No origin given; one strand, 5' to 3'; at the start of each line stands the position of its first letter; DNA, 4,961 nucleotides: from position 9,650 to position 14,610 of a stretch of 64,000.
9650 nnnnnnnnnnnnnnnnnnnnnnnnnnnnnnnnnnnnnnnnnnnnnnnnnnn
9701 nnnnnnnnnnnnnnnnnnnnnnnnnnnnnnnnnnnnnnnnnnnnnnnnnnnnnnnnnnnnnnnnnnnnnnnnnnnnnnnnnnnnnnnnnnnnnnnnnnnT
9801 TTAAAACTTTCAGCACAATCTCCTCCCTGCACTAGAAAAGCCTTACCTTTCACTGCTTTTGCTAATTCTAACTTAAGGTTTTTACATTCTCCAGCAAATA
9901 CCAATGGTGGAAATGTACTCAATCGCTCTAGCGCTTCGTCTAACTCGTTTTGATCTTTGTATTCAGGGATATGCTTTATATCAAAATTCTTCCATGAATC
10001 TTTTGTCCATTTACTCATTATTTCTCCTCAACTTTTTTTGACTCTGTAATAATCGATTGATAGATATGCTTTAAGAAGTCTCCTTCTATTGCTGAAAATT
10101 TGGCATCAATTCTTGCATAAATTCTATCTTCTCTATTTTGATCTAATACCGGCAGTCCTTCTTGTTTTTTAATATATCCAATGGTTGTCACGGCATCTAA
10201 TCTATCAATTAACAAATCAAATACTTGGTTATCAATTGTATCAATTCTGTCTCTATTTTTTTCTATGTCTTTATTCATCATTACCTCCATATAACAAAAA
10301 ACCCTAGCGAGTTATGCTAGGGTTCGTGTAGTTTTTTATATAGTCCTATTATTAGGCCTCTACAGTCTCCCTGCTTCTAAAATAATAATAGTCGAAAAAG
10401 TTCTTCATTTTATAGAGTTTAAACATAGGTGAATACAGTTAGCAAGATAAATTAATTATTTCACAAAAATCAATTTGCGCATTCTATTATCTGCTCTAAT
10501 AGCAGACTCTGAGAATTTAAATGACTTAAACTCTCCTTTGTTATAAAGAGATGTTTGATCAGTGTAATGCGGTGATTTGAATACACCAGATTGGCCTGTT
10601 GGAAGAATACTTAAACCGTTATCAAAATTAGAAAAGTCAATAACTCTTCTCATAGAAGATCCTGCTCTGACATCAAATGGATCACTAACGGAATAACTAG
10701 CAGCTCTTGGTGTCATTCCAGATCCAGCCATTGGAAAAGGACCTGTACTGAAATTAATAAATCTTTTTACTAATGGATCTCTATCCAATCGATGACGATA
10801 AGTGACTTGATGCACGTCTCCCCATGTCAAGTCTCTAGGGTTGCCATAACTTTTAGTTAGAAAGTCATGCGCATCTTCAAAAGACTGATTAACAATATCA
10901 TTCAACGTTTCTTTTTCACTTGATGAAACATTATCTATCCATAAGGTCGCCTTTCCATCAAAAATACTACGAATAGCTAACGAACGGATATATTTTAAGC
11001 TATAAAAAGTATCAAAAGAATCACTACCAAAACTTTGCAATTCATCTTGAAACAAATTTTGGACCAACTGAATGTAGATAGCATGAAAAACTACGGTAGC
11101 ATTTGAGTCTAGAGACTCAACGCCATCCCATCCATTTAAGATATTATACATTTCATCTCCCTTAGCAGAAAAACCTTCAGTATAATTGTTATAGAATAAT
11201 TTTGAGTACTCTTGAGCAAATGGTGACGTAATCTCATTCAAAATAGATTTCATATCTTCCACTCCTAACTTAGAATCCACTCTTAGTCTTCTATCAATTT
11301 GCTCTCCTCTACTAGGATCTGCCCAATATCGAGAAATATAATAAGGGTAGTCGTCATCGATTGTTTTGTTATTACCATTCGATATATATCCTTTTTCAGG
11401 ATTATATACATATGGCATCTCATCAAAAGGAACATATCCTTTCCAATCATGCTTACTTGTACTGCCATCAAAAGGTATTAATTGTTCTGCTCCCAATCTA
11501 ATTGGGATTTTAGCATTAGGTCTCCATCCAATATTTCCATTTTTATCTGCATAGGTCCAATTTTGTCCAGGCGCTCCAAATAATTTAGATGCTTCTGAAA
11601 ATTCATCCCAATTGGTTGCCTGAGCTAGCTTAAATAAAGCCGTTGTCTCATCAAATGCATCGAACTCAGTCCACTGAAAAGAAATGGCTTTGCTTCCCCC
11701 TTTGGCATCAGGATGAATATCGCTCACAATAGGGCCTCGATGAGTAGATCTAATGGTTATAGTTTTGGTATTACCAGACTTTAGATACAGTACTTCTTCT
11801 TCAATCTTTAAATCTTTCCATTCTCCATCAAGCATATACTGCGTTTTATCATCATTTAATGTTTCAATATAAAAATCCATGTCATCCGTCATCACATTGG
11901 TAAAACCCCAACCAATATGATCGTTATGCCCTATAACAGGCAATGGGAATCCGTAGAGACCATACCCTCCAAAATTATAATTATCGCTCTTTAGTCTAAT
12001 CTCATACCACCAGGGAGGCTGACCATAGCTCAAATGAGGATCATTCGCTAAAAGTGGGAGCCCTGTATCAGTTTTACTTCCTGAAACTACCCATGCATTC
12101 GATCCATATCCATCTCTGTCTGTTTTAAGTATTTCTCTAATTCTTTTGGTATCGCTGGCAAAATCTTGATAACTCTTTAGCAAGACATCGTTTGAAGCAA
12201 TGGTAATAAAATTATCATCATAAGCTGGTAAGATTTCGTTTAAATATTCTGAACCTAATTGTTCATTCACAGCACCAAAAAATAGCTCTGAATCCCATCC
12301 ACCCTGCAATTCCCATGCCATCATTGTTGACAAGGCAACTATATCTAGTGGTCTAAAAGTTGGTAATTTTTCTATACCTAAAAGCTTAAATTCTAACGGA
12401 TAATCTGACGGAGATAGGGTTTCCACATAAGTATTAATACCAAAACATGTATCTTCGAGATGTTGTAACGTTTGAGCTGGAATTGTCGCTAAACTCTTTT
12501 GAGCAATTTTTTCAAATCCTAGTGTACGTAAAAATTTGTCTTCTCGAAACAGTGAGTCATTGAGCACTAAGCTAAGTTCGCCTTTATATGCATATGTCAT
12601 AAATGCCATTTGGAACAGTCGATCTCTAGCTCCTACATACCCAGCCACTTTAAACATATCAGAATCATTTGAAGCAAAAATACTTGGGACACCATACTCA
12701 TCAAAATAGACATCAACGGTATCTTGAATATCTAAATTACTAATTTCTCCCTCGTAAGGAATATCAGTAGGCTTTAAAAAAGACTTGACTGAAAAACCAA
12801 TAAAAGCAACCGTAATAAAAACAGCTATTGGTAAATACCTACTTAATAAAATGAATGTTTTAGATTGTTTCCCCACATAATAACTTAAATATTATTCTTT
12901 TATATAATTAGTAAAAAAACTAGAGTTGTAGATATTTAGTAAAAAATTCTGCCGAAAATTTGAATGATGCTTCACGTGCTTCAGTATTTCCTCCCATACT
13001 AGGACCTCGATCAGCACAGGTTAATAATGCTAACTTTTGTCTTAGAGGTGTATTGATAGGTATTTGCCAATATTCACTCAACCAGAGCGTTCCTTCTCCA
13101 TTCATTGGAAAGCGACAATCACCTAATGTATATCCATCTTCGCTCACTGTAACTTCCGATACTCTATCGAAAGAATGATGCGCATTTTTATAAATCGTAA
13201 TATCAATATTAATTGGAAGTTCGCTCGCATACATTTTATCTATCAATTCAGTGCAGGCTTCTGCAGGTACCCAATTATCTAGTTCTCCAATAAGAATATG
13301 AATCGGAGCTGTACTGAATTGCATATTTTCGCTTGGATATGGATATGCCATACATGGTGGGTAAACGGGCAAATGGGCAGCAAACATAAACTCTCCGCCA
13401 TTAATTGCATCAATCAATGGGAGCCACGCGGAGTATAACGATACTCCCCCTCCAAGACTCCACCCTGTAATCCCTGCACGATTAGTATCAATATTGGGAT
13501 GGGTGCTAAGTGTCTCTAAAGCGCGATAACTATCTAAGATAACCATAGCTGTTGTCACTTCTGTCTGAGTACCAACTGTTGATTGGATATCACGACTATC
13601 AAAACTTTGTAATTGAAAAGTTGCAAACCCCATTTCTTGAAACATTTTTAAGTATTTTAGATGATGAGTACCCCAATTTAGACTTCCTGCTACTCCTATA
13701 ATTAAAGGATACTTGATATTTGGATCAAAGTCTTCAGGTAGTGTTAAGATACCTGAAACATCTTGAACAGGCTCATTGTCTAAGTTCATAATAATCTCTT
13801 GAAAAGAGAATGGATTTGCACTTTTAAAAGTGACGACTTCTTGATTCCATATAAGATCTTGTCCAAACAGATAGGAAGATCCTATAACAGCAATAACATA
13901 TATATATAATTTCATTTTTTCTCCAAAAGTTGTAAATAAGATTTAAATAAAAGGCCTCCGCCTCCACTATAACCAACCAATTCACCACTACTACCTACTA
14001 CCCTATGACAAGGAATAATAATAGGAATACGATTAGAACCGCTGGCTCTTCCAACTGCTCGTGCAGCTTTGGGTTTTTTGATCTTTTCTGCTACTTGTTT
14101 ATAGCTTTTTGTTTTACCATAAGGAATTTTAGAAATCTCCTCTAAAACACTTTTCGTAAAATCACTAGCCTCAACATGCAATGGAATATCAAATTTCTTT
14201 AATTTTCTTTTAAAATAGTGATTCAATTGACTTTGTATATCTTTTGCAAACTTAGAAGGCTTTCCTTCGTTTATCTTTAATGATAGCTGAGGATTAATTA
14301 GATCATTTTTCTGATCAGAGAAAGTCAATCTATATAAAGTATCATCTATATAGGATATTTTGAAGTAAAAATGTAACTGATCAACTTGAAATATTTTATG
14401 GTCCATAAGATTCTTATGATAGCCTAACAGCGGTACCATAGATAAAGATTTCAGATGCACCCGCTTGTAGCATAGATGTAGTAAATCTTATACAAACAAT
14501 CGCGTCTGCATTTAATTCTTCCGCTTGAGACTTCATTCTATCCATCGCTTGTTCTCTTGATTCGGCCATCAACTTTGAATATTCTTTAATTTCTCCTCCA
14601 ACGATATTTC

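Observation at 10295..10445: Candidate dual Phe/Tyr-sensing ribosome attenuator controlling the whole shikimate operon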

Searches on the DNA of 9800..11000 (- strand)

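Call 3: search_rna_families(source=window, start=9800, end=11000, threshold=evalue, max_evalue=10, show_alignments=3)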
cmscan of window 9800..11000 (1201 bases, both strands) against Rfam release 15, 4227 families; matches with E-value up to 10: 3.
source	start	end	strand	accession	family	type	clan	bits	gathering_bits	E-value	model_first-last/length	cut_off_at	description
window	10481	10506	-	RF01103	UPD-PKc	Cis-reg;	-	17.5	40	9.1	1-29/29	no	Pseudoknot of upstream pseudoknot domain (UPD) of the 3'UTR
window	10584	10658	-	RF01158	SNORD108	Gene; snRNA; snoRNA; CD-box;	-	16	46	8.1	1-71/71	no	Small nucleolar RNA SNORD108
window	10113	10202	+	RF01509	Afu_300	Gene; snRNA; snoRNA; CD-box;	-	15.6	40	4.8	1-91/91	no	A. fumigatus snoRNA Afu_300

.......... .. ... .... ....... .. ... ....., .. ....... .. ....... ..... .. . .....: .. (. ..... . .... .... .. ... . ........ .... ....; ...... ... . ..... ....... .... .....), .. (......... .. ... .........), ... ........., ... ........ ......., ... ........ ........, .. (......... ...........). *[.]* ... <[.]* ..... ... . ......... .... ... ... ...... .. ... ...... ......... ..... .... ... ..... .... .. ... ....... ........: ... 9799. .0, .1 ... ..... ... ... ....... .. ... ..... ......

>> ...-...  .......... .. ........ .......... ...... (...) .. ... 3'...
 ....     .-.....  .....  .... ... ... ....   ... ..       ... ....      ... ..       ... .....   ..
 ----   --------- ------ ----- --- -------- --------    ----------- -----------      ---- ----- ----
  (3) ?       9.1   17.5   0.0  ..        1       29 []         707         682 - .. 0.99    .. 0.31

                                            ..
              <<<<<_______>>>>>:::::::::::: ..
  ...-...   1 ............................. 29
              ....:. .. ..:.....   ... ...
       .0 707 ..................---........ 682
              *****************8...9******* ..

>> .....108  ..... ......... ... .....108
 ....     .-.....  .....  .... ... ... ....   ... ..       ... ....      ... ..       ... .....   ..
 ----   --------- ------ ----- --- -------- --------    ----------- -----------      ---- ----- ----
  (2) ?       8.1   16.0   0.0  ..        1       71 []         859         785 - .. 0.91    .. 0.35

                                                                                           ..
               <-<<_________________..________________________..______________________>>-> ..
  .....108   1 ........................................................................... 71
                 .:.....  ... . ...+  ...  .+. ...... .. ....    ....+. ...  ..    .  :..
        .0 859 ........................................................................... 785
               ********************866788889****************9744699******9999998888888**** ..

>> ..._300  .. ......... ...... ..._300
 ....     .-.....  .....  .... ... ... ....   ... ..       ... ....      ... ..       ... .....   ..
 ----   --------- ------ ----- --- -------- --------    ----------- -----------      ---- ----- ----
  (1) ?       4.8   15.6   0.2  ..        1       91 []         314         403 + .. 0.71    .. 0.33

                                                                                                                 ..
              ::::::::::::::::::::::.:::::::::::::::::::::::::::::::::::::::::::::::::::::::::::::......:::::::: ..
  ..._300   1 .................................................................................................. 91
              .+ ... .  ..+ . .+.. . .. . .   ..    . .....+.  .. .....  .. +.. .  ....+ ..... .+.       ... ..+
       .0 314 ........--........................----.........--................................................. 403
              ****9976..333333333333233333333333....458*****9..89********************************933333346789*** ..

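Call 60: build_rna_model(alignment_id=A3)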
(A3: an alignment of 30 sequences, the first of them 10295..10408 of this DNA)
Model R1 built from alignment A3 (30 sequences, 120 columns); structure: RNAalifold consensus.
model positions 116; base pairs 13; branch points 1; effective number of sequences 1.64; information 0.59 bits per position. Calibrated on 0.2 Mb of random sequence (short: E-values are rough).
structure used (alignment columns):
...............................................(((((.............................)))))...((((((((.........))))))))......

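Call 61: search_with_rna_model(model_id=R1, sources=[window, L007, L008, L009, L010, L011, L013, L014, L015, L016, L017, L019, L020, L021, L022, L023, L024, L026, L027, L030, L033, L035, L043, L045, L018, L025, L028], max_evalue=10, show_alignments=3)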
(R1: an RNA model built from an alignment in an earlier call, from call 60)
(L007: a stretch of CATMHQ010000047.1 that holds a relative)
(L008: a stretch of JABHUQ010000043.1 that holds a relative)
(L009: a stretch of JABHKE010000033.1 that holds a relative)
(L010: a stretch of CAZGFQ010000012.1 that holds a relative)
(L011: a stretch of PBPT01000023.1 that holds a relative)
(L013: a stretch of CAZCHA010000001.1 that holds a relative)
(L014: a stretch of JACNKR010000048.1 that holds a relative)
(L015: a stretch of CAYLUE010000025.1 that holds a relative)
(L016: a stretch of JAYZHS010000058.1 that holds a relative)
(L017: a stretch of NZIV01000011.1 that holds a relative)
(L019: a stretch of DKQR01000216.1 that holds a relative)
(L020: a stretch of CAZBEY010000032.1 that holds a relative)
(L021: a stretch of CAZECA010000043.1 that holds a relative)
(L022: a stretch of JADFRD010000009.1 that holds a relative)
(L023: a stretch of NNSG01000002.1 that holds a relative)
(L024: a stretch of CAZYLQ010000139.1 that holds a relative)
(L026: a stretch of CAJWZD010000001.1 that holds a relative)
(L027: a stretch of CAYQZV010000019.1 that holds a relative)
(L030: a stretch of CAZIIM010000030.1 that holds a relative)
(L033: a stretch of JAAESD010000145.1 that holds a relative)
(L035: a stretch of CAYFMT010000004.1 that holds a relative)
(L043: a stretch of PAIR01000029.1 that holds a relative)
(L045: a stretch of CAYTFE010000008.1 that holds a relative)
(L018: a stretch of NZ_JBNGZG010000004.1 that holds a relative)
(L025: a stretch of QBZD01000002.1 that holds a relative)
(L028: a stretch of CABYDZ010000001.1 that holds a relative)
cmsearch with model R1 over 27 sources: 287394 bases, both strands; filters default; matches with E-value up to 10: 16.
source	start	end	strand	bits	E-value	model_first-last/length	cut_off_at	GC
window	10296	10408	-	134.5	2.6e-23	1-116/116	no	0.35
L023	2534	2646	+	42.5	2.8e-05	1-116/116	no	0.35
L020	2585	2697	+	36.9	0.00034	1-116/116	no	0.42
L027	75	188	+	31.7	0.0035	1-116/116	no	0.38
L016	2567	2680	+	31.4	0.0041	1-116/116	no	0.37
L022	2350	2462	+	30.1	0.0075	1-116/116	no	0.37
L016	800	908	+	23.6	0.13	1-116/116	no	0.28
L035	2574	2676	+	23.1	0.17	1-116/116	no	0.4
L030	3109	3226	+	23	0.18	1-116/116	no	0.51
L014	3147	3252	+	22.5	0.22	1-116/116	no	0.3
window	37680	37780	-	17.7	1.9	1-116/116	no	0.26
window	10228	10328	+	17.7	2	1-116/116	no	0.33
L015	1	103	+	16.7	3.1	12-116/116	5'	0.38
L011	2363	2450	-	16.1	4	1-116/116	no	0.3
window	3804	3919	-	15.8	4.7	1-116/116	no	0.3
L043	733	783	+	14.5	8.5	1-116/116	no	0.29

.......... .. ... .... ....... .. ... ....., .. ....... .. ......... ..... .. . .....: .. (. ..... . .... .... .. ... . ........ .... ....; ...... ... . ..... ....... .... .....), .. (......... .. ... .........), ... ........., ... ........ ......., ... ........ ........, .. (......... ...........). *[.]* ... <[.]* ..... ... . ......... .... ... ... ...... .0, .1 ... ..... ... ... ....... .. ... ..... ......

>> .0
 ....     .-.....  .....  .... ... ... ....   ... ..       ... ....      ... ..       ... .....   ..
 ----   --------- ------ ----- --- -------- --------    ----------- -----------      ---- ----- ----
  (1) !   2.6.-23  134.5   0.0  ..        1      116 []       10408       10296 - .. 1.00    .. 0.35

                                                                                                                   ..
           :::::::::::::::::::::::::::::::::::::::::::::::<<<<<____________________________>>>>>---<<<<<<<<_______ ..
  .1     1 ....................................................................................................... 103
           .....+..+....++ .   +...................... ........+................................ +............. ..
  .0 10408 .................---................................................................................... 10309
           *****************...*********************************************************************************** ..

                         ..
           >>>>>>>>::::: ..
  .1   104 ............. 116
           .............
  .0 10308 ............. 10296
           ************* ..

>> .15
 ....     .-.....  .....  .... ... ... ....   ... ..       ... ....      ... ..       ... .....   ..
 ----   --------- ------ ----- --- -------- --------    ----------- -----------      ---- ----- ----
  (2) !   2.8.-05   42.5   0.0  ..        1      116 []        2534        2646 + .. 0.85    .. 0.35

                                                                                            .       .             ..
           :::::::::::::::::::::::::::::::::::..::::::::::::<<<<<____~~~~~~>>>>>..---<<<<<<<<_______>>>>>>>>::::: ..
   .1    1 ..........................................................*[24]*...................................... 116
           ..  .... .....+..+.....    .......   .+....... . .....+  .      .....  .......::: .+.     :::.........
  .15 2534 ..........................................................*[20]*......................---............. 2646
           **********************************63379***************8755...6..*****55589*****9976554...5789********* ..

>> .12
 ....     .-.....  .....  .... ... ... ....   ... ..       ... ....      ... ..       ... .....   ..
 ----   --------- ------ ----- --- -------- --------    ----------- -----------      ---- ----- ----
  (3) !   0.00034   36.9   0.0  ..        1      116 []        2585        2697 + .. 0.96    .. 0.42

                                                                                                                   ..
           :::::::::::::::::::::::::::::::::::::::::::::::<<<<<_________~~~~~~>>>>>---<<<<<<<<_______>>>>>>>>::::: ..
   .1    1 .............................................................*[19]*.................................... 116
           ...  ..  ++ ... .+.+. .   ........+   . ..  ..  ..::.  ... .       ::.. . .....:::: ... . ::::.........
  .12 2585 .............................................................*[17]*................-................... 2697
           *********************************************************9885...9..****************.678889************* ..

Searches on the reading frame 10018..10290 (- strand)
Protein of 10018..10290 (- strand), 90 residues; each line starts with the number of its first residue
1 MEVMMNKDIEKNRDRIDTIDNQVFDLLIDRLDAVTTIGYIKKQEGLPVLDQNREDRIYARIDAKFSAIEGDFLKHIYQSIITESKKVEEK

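Call 6: search_protein_families(library=pfam, proteins=[window:10018-10290:-])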
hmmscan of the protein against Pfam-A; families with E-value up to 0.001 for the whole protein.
window:10018-10290:- (90 aa): 1 family
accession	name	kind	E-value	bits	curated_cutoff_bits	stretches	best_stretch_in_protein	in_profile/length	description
PF01817.26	CM_2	-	5.3e-19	68.7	27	1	12-89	1-80/80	Chorismate mutase type II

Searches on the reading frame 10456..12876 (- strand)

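Call 6: search_protein_families(library=pfam, proteins=[window:10456-12876:-])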
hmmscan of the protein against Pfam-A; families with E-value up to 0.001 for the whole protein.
window:10456-12876:- (806 aa): 1 family
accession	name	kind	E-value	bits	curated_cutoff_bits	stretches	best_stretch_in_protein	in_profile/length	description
PF01804.23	Penicil_amidase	-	1.4e-201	672.5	21.3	1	54-794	2-674/675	Penicillin amidase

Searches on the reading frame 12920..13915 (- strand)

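Call 7: search_protein_families(library=pfam, proteins=[window:12920-13915:-])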
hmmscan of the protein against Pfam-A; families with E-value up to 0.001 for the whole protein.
window:12920-13915:- (331 aa): 4 families
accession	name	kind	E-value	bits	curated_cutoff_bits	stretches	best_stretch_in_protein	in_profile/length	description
PF01738.24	DLH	-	1.1e-11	45.2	21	1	106-253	58-192/217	Dienelactone hydrolase family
PF00326.27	Peptidase_S9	-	8.7e-06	25.8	22.6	0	128-159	47-78/213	Prolyl oligopeptidase family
PF12740.14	PETase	-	4.6e-05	23.4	28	1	94-163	79-143/263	PET hydrolase-like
PF05448.18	AXE1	-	4.9e-05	22.7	21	1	124-165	155-196/321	Acetyl xylan esterase (AXE1)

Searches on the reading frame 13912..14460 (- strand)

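Call 7: search_protein_families(library=pfam, proteins=[window:13912-14460:-])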
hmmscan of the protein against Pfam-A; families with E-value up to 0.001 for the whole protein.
window:13912-14460:- (182 aa): 1 family
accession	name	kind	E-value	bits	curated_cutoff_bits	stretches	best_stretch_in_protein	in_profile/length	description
PF01035.26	DNA_binding_1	-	1.5e-28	98.9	27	1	100-176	1-75/81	6-O-methylguanine DNA methyltransferase, DNA binding domain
